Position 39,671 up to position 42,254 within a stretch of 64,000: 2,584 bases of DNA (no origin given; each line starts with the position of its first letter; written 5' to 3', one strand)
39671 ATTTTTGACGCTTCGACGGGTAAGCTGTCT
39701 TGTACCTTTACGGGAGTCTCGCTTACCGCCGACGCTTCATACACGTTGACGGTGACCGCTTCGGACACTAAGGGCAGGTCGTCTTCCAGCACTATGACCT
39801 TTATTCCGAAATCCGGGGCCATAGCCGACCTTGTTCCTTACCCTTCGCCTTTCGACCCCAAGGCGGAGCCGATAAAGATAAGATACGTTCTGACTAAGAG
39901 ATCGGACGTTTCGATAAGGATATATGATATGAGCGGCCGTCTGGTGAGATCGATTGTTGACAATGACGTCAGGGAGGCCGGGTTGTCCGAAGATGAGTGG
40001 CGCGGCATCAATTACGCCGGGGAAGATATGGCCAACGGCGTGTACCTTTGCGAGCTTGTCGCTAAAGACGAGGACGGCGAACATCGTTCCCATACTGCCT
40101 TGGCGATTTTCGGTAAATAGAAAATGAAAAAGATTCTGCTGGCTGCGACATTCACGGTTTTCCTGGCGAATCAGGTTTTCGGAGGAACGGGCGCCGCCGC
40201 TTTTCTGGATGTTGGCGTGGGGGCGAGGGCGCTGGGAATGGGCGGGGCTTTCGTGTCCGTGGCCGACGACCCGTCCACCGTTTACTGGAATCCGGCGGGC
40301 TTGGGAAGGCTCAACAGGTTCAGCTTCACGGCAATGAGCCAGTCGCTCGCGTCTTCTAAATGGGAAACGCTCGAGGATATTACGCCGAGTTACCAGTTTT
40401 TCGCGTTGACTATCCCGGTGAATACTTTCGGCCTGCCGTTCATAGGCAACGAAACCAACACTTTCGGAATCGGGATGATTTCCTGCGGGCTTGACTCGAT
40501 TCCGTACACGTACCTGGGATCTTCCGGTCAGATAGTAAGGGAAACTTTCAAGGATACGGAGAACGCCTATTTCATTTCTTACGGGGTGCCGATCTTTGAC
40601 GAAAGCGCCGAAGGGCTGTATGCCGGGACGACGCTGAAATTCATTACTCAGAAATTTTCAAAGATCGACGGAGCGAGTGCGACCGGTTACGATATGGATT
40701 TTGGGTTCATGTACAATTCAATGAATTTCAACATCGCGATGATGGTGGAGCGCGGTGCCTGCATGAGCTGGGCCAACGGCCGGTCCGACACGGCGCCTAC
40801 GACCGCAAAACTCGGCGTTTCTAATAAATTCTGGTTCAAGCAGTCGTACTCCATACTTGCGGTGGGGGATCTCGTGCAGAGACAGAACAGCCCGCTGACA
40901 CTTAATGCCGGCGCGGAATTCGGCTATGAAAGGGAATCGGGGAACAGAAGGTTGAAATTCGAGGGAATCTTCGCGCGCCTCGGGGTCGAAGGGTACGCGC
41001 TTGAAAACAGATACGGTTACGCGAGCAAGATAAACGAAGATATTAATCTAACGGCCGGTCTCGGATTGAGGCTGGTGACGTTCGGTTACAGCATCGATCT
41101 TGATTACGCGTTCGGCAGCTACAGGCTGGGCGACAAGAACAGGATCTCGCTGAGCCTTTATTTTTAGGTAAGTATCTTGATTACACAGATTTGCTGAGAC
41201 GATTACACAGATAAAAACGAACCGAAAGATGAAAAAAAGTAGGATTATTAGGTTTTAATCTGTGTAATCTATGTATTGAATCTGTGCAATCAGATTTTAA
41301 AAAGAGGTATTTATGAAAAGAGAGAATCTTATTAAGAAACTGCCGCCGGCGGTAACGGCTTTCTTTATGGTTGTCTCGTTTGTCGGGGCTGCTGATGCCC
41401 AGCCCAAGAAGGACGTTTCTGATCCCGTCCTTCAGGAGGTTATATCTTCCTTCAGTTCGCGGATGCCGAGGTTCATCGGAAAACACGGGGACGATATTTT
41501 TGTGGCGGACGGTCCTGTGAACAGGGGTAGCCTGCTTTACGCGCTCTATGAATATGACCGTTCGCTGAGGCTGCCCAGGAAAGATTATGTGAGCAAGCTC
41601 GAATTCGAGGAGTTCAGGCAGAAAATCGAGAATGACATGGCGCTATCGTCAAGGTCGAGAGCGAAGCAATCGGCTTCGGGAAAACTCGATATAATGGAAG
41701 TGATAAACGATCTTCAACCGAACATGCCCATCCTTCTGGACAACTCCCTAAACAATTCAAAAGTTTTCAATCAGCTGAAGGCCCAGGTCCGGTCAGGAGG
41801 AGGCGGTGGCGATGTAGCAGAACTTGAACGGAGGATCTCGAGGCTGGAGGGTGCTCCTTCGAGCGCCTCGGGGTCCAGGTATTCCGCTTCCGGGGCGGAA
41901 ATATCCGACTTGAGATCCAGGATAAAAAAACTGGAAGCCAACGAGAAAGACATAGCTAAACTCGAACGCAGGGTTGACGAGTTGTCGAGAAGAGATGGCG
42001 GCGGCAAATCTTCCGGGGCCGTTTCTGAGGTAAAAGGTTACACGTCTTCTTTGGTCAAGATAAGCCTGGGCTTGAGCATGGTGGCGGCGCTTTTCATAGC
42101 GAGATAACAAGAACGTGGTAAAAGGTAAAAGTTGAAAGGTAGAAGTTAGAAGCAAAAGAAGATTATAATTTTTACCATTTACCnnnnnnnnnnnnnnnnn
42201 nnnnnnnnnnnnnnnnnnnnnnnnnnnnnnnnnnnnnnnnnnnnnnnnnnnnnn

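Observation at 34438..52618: One promoter-delimited block couples Ser/Thr phospho-signalling (kinase, 2xFHA, PP2C, 2xREC) to PorV-like barrels, CTD-type cargo and a glycan-pyruvylation module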

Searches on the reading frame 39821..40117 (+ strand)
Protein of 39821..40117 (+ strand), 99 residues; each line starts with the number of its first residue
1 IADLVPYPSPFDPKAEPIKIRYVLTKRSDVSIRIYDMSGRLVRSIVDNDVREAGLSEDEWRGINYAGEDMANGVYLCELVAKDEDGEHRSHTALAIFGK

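Call 57: find_homologous_proteins(query=window:39821-40117:+, max_evalue=0.001)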
Query window:39821-40117:+ (99 aa): 1 proteins with E <= 0.001 among 2 candidates.
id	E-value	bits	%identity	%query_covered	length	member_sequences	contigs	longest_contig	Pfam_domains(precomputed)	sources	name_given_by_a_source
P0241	1.7e-36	142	62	100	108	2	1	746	PF13860.13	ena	-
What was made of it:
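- Tried and rejected: It could not show whether this CTD is a common tag in Elusimicrobiota (call 57).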

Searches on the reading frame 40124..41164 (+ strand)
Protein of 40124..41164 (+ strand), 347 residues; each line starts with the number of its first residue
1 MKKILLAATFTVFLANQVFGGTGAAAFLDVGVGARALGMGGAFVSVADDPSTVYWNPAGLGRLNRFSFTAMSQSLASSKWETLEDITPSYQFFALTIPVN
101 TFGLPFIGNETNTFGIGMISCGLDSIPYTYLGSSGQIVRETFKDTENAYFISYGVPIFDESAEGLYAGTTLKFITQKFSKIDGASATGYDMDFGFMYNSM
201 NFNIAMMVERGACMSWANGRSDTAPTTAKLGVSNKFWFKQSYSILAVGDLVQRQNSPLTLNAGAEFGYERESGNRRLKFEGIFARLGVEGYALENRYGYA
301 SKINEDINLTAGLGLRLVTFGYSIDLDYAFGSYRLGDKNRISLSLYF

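Call 5: search_protein_families(library=pfam, proteins=[window:40124-41164:+], max_evalue=0.01)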
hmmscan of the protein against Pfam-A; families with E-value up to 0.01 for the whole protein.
window:40124-41164:+ (347 aa): 0 families

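Call 7: search_protein_families(library=ncbifam, proteins=[window:40124-41164:+], max_evalue=0.01)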
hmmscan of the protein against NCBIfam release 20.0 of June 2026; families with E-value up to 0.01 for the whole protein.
window:40124-41164:+ (347 aa): 3 families
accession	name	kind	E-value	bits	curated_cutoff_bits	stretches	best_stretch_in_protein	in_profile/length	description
NF033709.1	PorV_fam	subfamily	1.4e-25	90.5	90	1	23-345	2-324/326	PorV/PorQ family protein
NF052325.1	PorVQ2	equivalog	2e-18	66.4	325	1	25-208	27-195/354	putative type IX sorting system protein PorV2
NF033711.1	T9SS_PorQ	equivalog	3.7e-09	36.1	220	1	5-62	4-64/335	type IX secretion system protein PorQ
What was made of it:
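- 40124..41167 (+): P04: PorV-like FadL-superfamily outer-membrane barrel. Belongs to the optional cassette. NF033709 90.5 bits against a cut-off of 90 (call 7).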

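Call 31: find_homologous_proteins(query=window:40124-41164:+, max_evalue=0.00001)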
Query window:40124-41164:+ (347 aa): 2600 proteins with E <= 0.00001 among 8000 candidates; the best 120 are listed.
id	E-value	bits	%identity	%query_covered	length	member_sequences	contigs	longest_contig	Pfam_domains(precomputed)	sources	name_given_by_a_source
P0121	1.9e-227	772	100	100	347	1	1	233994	-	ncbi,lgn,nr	ncbi:MAG: PorV/PorQ family protein [Endomicrobiales bacterium]|nr:PorV/PorQ family protein [Endomicr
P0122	1.0e-124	434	57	99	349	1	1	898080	-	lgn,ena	-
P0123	1.2e-121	424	56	100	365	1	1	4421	-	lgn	-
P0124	1.3e-120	421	54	100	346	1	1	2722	-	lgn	-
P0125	3.8e-117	409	56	95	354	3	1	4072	-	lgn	-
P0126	6.4e-117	409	54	100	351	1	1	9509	-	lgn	-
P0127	8.8e-117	408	57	95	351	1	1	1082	-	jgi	jgi:hypothetical protein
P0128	6.1e-116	406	55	94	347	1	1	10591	-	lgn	-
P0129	1.4e-115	404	54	99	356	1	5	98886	-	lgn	-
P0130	4.0e-115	403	56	95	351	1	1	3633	-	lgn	-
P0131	3.7e-114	400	53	97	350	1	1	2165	-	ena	-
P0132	1.2e-113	398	51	99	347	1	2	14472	-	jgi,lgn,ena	jgi:hypothetical protein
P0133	1.3e-113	398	50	100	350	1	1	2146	-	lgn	-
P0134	1.8e-113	397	54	93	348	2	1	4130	-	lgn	-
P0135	2.0e-113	397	53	96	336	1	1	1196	-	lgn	-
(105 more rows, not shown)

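Call 39: search_solved_structures(query=A2, max_evalue=1)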
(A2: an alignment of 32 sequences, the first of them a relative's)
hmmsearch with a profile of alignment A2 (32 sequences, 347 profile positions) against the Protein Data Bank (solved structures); distinct sequences matched with E-value up to 1: 1.
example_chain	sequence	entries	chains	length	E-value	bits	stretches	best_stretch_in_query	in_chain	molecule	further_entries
6h3i_F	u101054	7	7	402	1.3e-06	31.1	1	1-250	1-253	PorV | Type IX secretion system protein PorV domain-containing protein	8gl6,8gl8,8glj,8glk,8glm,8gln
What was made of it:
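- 40124..41167 (+): The family profile hits only PorV among PDB sequences, E 1.3e-6 (call 39).
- On Type IX secretion system (PorV shuttle + CTD cargo): The only PDB sequence hit is PorV (call 39).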

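Call 43: predict_structure(alignment_id=A2)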
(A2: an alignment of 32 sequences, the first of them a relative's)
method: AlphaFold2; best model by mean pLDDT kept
length: 347 residues; sequences in the alignment: 32
mean_pLDDT: 87.8   pTM: 0.83
mean pLDDT of the five models: 87.8, 87.5, 86.2, 85.5, 85.4
residues with pLDDT >= 90: 218; 70-90: 79; 50-70: 42; < 50: 8
segments of 3 or more residues with pLDDT < 50: 15-21
pLDDT, mean of each block of 10 residues (from residue 1): 62 46 78 95 94 96 95 71 71 95 64 95 88 90 94 92 93 95 93 96 96 93 93 94 97 89 96 78 96 86 88 95 95 80 96
secondary structure, 60 per line:
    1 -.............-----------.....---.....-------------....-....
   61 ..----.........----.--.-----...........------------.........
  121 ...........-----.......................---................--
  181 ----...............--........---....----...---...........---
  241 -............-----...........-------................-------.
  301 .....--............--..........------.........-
elements in order: H2-14 H26-30 H34-38 H52-55 H57-62 E67-75 E89-99 E112-131 E137-159 E163-178 E185-199 E202-209 E213-216 E221-223 E227-237 E242-253 E259-269 E277-292 H300-305 E308-319 E322-331 E338-346
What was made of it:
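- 40124..41167 (+): AF2 model pLDDT 87.8 (call 43).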

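Call 46: fold_search(model_id=the predicted structure, library=pdb)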
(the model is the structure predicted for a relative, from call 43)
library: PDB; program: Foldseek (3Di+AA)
matches with E <= 10: 907; with E <= 0.001: 147
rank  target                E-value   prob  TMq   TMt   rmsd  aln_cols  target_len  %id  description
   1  8gl6_F                3.2e-10  1.00  0.64  0.61   5.7       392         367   15  The Type 9 Secretion System in vitro assembled, RemA-CTD substrate bound complex (released 2024-01-31)
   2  3pgr                  6.6e-09  1.00  0.54  0.50   9.7       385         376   14  Asp348Arg mutant of EcFadL (released 2011-05-25)
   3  2r88_A                1.2e-08  1.00  0.47  0.45  10.5       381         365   12  Crystal structure of the long-chain fatty acid transporter FadL mutant delta S3 kink (released 2008-09-23)
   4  2r8a_A                1.5e-08  1.00  0.54  0.52   8.8       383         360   10  Crystal structure of the long-chain fatty acid transporter FadL mutant delta N8 (released 2008-09-23)
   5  2r4l_A                2.9e-08  1.00  0.50  0.44   9.3       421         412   11  Crystal structure of the long-chain fatty acid transporter FadL mutant P34A (released 2008-09-16)
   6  6z37                  3.1e-08  1.00  0.49  0.42  10.1       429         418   10  TodX monoaromatic hydrocarbon channel deltaS2 mutant (released 2020-11-04)
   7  6z38                  4.4e-08  1.00  0.53  0.45   9.2       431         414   12  TodX deltaS2S3 mutant monoaromatic hydrocarbon channel (released 2020-11-04)
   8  3bry_A                5.7e-08  1.00  0.51  0.47   8.4       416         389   12  Crystal structure of the Ralstonia pickettii toluene transporter TbuX (released 2008-06-10)
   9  3pgs_A                6.7e-08  1.00  0.49  0.41   9.9       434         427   11  Phe3Gly mutant of EcFadL (released 2011-05-25)
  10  2r89_A                8.2e-08  1.00  0.50  0.48   8.9       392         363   11  Crystal structure of the long-chain fatty acid transporter FadL mutant delta N3 (released 2008-09-23)
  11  2r4p_A                9.1e-08  1.00  0.52  0.44  10.4       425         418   11  Crystal structure of the long-chain fatty acid transporter FadL mutant G212E (released 2008-09-16)
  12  3brz                  1.0e-07  1.00  0.50  0.44   9.4       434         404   12  Crystal structure of the Pseudomonas putida toluene transporter TodX (released 2008-06-10)
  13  3pf1_A                1.1e-07  1.00  0.48  0.41  10.3       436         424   10  E. coli FadL Asp348Ala mutant (released 2011-05-25)
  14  3pgs_B                1.4e-07  1.00  0.50  0.42  10.3       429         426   12  Phe3Gly mutant of EcFadL (released 2011-05-25)
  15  2f1c                  1.6e-07  1.00  0.48  0.63   6.6       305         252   10  Crystal structure of the monomeric porin OmpG (released 2006-06-27)
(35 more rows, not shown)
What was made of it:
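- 40124..41167 (+): Top Foldseek hit is PorV 8gl6_F, TM 0.64/0.61, against 0.47-0.54 for the top FadL/TodX hits (call 46).
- On Type IX secretion system (PorV shuttle + CTD cargo): Top Foldseek hit is PorV, TM 0.64 (call 46).
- On Plain FadL-type hydrophobic-substrate transporter: FadL/TodX structures rank below PorV, at TM 0.47-0.54 for the top hits (call 46).
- P04 is nearest to T9SS PorV by profile and fold (calls 39, 46).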

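Call 85: search_protein_families(library=padloc, proteins=[window:40124-41164:+], max_evalue=0.001)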
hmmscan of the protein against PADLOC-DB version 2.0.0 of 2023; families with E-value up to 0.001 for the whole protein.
window:40124-41164:+ (347 aa): 0 families

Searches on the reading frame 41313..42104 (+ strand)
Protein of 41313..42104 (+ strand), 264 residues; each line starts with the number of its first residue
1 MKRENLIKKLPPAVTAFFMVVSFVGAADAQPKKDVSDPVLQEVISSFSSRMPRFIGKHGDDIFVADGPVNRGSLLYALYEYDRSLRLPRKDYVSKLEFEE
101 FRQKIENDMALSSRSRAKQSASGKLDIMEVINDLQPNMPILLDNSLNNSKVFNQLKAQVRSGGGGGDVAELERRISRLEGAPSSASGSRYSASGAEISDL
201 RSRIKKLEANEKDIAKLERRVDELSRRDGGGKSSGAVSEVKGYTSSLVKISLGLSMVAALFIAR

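Call 5: search_protein_families(library=pfam, proteins=[window:41313-42104:+], max_evalue=0.01)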
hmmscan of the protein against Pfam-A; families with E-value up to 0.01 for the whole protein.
window:41313-42104:+ (264 aa): 0 families

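Call 7: search_protein_families(library=ncbifam, proteins=[window:41313-42104:+], max_evalue=0.01)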
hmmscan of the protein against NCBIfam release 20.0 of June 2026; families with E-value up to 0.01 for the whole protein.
window:41313-42104:+ (264 aa): 0 families
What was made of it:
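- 41313..42107 (+): P05: orphan protein with a signal peptide, a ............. motif, an S/G-rich and coiled-coil region, and a conserved C-terminal hydrophobic helix ending ...AALFIAR. It travels with P06. No Pfam or NCBIfam hit (calls 5, 7).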

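Call 41: search_protein_families(library=phrogs, proteins=[window:41313-42104:+], max_evalue=0.01)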
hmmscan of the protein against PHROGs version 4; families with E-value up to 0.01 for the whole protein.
window:41313-42104:+ (264 aa): 1 family
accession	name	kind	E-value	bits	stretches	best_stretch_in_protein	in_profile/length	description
phrog_6136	-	unknown function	0.0037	18.2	0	141-210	10-63/120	-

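Call 84: search_protein_representatives(protein=window:41313-42104:+)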
Query: 264 residues. Proteins with E-value up to 0.001 (for the whole library): 83; up to 1e-10: 67; up to 1e-30: 43. The best 83 are listed.
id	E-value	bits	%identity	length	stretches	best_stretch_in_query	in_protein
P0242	1.6e-161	551.6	100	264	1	1-264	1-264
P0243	1.9e-55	204.5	48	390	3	19-208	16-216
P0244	6.1e-55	202.8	49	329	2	13-232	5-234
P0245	1.7e-54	201.3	48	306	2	20-209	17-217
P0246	5.4e-54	199.7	48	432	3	30-217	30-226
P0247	1.3e-53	198.4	48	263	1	13-264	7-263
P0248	2.7e-52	194.2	49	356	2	26-220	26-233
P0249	1.1e-51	192.2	48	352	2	19-171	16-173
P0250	2.0e-51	191.3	47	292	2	19-182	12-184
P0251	2.1e-51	191.2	45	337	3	23-211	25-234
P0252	4.0e-51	190.3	50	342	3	29-165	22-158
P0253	5.2e-51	189.9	48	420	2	28-223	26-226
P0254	3.8e-49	183.8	49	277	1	13-264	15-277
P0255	9.3e-49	182.6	42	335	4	14-161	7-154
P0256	1.0e-48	182.4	45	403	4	21-180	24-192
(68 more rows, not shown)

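Call 85: search_protein_families(library=padloc, proteins=[window:41313-42104:+], max_evalue=0.001)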
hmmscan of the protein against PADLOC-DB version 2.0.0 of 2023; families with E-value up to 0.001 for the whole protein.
window:41313-42104:+ (264 aa): 0 families
